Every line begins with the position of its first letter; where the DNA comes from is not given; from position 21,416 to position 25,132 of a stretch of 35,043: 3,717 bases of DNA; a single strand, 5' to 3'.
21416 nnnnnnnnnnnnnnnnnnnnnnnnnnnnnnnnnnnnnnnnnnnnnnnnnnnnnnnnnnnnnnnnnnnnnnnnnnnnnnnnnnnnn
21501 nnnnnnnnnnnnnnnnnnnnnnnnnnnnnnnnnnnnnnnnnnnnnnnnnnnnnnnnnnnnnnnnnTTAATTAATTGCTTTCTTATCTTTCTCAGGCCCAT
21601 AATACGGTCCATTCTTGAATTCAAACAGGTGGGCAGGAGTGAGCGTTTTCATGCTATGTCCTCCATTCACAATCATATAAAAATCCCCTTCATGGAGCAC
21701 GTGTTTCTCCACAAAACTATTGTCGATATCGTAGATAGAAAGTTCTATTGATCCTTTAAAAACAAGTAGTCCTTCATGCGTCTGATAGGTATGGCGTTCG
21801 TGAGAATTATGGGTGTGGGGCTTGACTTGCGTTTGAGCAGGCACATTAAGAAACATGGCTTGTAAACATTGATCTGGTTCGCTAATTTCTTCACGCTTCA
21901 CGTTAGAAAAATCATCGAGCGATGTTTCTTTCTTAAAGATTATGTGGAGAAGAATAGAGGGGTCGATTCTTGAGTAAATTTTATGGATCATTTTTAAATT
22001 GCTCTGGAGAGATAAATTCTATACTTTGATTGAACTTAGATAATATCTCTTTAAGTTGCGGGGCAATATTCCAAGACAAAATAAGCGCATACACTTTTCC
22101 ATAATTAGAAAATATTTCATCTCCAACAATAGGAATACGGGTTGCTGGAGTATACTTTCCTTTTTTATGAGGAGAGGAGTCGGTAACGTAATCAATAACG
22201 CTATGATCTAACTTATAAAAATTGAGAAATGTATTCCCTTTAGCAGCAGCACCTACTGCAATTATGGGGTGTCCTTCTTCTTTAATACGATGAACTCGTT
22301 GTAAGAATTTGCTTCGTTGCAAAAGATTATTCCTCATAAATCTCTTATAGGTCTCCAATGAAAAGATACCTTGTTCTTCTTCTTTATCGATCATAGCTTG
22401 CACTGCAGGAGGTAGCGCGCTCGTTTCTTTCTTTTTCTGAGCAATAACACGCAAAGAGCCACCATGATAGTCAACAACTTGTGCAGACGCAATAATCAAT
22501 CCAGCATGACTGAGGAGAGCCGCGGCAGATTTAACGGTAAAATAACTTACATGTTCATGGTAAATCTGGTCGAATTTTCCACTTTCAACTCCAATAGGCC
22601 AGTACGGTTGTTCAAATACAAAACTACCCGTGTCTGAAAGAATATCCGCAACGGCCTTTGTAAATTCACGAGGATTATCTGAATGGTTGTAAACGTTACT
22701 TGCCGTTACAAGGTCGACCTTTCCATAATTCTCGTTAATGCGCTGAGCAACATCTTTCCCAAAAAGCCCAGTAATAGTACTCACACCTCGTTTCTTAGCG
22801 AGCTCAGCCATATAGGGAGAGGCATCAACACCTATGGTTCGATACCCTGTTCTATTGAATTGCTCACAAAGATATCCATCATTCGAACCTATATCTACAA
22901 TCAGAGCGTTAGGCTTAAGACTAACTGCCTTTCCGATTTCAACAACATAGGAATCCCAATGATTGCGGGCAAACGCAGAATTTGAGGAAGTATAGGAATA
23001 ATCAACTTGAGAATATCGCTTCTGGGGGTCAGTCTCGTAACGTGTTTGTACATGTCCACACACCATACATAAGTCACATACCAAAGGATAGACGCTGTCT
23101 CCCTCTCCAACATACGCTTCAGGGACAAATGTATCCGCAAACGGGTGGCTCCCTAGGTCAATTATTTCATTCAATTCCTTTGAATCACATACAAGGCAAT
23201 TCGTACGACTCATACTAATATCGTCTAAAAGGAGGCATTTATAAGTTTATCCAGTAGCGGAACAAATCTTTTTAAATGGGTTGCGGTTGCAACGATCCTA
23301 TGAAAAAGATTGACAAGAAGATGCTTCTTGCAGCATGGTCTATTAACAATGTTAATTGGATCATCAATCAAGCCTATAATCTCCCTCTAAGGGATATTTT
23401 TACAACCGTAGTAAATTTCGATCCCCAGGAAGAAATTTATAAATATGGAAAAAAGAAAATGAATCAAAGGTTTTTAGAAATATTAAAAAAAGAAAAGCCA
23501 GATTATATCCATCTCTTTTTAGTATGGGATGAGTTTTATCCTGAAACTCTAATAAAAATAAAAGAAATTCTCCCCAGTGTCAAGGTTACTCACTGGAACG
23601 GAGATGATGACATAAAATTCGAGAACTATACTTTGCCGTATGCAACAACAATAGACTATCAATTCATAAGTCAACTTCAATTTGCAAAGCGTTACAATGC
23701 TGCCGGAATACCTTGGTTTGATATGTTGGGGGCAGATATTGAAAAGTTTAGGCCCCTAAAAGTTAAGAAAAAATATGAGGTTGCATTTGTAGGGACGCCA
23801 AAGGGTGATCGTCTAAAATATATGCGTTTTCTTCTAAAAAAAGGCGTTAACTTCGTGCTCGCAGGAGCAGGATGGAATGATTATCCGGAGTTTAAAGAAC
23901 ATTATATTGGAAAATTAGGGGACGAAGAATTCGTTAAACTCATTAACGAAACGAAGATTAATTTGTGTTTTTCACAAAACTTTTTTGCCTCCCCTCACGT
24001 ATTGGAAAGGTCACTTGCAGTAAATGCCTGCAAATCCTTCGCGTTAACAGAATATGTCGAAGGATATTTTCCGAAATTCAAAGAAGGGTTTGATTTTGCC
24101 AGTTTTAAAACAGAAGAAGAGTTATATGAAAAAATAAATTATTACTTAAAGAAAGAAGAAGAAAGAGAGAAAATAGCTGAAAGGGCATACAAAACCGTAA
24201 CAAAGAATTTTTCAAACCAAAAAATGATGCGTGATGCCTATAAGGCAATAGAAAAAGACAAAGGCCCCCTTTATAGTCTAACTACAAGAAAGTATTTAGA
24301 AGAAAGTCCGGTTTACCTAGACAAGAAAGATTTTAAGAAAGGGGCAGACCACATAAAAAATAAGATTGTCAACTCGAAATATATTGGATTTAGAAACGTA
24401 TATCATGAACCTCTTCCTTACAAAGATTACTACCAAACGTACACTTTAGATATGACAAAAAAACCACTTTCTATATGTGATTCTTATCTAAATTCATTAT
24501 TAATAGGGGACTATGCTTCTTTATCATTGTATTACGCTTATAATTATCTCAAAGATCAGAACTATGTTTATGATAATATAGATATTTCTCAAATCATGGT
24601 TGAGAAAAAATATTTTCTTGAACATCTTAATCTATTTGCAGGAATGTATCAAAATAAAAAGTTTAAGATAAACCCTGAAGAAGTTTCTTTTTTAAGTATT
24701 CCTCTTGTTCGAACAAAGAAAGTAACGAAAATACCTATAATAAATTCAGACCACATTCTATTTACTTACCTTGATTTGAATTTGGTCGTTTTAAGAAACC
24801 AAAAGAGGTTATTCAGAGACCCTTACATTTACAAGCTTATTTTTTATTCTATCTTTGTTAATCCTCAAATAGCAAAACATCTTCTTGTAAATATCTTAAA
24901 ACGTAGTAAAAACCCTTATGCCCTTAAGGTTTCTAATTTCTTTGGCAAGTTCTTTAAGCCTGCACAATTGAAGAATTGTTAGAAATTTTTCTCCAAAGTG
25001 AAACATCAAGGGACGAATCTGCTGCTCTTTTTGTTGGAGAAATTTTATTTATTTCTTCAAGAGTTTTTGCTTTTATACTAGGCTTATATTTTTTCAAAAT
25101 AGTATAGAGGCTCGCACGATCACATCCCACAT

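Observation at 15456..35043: A ~19.6-kb glycan island joining bacterial-style deoxy/branched-sugar tailoring enzymes to the archaeal N-glycosylation enzyme AglB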

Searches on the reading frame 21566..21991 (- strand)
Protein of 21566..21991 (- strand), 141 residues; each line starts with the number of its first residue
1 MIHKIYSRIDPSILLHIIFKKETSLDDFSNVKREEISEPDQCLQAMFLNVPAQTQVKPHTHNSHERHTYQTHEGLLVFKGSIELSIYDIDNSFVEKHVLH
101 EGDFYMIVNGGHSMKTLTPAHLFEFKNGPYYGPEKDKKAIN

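Call 3: search_protein_families(library=pfam, proteins=[window:21566-21991:-], max_evalue=0.001)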
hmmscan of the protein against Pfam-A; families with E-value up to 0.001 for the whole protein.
window:21566-21991:- (141 aa): 0 families

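Call 5: search_protein_families(library=ncbifam, proteins=[window:21566-21991:-], max_evalue=0.001)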
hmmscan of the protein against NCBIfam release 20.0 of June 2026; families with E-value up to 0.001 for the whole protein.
window:21566-21991:- (141 aa): 1 family
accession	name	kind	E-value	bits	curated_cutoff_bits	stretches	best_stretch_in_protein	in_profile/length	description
TIGR04366.1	cupin_WbuC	subfamily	4.8e-10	39.4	42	1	38-133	29-122/132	WbuC family cupin fold metalloprotein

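Call 42: search_solved_structures(query=window:21566-21991:-, max_evalue=1, show_alignments=2)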
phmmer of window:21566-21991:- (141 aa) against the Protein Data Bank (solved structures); distinct sequences matched with E-value up to 1: 0.

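Call 56: search_protein_families(library=pfam, proteins=[window:21566-21991:-], max_evalue=1)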
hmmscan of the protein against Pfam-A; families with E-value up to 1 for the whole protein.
window:21566-21991:- (141 aa): 1 family
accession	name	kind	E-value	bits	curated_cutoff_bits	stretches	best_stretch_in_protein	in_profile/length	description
PF07883.17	Cupin_2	-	0.0055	16.8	27.2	1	55-108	4-49/70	Cupin domain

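Call 62: predict_structure(protein=window:21566-21991:-)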
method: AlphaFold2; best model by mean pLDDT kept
length: 141 residues; sequences in the alignment: 1
mean_pLDDT: 38.2   pTM: 0.33
mean pLDDT of the five models: 38.2, 35.9, 31.9, 31.8, 31.0
residues with pLDDT >= 90: 0; 70-90: 0; 50-70: 27; < 50: 114
segments of 3 or more residues with pLDDT < 50: 1-16, 18-75, 107-141
pLDDT, mean of each block of 10 residues (from residue 1): 40 43 41 37 30 24 28 44 55 58 48 26 30 31 27
secondary structure, 60 per line:
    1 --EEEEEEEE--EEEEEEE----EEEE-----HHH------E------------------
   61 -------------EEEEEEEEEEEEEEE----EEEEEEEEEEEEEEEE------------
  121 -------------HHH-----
elements in order: E3-10 E13-19 E24-27 E74-88 E93-108

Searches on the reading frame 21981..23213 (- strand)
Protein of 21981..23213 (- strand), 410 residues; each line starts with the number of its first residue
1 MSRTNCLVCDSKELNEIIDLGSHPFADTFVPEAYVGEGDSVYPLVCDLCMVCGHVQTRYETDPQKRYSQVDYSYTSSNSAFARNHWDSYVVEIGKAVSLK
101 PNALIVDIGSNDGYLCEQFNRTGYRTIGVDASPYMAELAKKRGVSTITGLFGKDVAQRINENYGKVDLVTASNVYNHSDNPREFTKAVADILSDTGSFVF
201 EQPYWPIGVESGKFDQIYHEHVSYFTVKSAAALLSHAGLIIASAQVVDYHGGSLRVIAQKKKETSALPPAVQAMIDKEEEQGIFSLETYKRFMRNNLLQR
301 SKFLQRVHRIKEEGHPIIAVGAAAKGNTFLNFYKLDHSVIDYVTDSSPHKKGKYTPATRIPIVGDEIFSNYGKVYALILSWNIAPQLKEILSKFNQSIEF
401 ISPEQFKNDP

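Call 3: search_protein_families(library=pfam, proteins=[window:21981-23213:-], max_evalue=0.001)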
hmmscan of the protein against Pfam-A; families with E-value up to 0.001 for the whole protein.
window:21981-23213:- (410 aa): 7 families
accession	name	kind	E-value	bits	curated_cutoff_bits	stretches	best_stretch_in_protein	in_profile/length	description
PF08484.17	Methyltransf_14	-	5e-37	127.6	23.5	1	249-396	2-150/160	C-methyltransferase C-terminal domain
PF13489.12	Methyltransf_23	-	1.3e-16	61.2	27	1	99-240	20-160/164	Methyltransferase domain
PF08421.16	Methyltransf_13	-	1.2e-13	51.4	31.3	1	6-67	1-62/62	Putative zinc binding domain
PF08241.18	Methyltransf_11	-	1.5e-11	45.2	21.2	1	106-200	1-95/95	Methyltransferase domain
PF08242.18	Methyltransf_12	-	4.3e-09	37.4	30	1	106-197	1-97/98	Methyltransferase domain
PF13649.12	Methyltransf_25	-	1.1e-08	36.1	27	1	105-196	1-97/97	Methyltransferase domain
PF13847.12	Methyltransf_31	-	0.00013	22.1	27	1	101-204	3-113/145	Methyltransferase domain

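Call 5: search_protein_families(library=ncbifam, proteins=[window:21981-23213:-], max_evalue=0.001)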
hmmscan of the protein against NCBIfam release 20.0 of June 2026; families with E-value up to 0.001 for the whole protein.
window:21981-23213:- (410 aa): 4 families
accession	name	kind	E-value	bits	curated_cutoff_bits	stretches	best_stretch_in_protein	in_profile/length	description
TIGR01983.1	UbiG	equivalog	4e-08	32.8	102.95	1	102-200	50-151/228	bifunctional 2-polyprenyl-6-hydroxyphenol methylase/3-demethylubiquinol 3-O-methyltransferase UbiG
NF045667.1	MTase_DVU1556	equivalog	2.1e-05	24.1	155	1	95-200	16-119/213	DVU_1556 family methyltransferase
NF043040.1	corrin_prot_MT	hypoth_equivalog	0.00086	18.8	180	0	88-199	29-146/216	corrinoid protein-associated methyltransferase CpaM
TIGR02072.1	BioC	equivalog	0.00091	19.1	184.95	0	102-200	35-132/244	malonyl-ACP O-methyltransferase BioC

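Call 15: search_solved_structures(query=window:21981-23213:-, show_alignments=1)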
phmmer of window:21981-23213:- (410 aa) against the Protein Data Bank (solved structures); distinct sequences matched with E-value up to 0.001: 11.
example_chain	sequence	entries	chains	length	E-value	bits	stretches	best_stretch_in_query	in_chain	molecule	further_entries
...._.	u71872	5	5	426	7.2e-62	212.7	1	4-387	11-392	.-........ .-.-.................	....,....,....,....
5t6b_A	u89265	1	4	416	1.7e-55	191.8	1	4-396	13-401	Sugar 3-C-methyl transferase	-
5t64_A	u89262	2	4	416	1.3e-54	188.8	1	4-395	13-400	Sugar 3-C-methyl transferase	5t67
3ndi_A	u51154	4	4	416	2.7e-49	171.3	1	4-396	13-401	Methyltransferase | TcaB9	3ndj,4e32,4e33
4e2y_A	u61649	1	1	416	7e-49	169.9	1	4-396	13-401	TcaB9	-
4e31_A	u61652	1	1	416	8.5e-49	169.7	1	4-396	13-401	TcaB9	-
4e2x_A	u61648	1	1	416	9.6e-49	169.5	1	4-396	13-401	TcaB9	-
4e2w_A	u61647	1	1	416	2.4e-48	168.2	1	4-396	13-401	TcaB9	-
4e2z_A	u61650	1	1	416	2.5e-48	168.1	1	4-396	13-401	TcaB9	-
4e30_A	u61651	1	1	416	6.2e-48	166.8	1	4-396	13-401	TcaB9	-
3l8d_A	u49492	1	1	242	2.3e-06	29.9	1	99-193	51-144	Methyltransferase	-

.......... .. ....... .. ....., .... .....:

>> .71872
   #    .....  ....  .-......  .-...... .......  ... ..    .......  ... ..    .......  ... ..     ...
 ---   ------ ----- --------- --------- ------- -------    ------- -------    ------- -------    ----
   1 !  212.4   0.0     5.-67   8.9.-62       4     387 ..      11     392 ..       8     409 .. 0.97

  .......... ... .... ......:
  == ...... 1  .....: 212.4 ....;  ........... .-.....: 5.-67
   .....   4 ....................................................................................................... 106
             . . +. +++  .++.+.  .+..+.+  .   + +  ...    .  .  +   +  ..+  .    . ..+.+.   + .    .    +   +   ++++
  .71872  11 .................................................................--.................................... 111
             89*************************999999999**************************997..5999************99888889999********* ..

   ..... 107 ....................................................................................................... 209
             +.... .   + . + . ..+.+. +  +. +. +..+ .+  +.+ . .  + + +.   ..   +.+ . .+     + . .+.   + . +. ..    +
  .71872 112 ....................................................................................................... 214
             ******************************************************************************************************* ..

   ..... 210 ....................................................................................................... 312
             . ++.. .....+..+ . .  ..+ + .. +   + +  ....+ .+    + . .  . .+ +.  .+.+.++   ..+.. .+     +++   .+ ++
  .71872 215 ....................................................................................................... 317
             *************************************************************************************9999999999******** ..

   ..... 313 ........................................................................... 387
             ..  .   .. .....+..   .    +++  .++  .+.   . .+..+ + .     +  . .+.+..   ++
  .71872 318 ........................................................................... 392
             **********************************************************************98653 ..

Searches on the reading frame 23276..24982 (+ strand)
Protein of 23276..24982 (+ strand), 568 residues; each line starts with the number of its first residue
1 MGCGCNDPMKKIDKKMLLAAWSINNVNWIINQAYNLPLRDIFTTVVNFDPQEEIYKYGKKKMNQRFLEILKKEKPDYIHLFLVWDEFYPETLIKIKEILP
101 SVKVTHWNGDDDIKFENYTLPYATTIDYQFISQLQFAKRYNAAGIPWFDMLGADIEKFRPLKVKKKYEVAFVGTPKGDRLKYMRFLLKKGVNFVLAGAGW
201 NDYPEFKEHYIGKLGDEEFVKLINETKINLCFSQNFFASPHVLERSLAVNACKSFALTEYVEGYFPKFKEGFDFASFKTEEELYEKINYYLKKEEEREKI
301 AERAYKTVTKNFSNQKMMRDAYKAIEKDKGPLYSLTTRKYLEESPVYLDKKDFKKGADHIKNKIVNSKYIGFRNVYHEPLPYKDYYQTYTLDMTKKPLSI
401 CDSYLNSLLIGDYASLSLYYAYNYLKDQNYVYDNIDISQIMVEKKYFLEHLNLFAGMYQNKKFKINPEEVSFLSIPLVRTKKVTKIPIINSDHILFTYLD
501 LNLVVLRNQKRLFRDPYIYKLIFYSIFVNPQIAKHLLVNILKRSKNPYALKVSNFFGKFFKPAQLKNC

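Call 3: search_protein_families(library=pfam, proteins=[window:23276-24982:+], max_evalue=0.001)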
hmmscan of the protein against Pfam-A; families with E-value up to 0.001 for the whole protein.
window:23276-24982:+ (568 aa): 1 family
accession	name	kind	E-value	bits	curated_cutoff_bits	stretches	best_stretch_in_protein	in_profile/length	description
PF13524.12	Glyco_trans_1_2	-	6.1e-21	75.3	25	1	188-319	12-140/144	Glycosyl transferase-like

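Call 5: search_protein_families(library=ncbifam, proteins=[window:23276-24982:+], max_evalue=0.001)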
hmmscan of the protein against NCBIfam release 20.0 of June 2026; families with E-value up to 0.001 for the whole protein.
window:23276-24982:+ (568 aa): 0 families

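Call 74: search_solved_structures(query=window:23276-24982:+, max_evalue=0.1)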
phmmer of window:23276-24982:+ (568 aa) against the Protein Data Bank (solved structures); distinct sequences matched with E-value up to 0.1: 0.
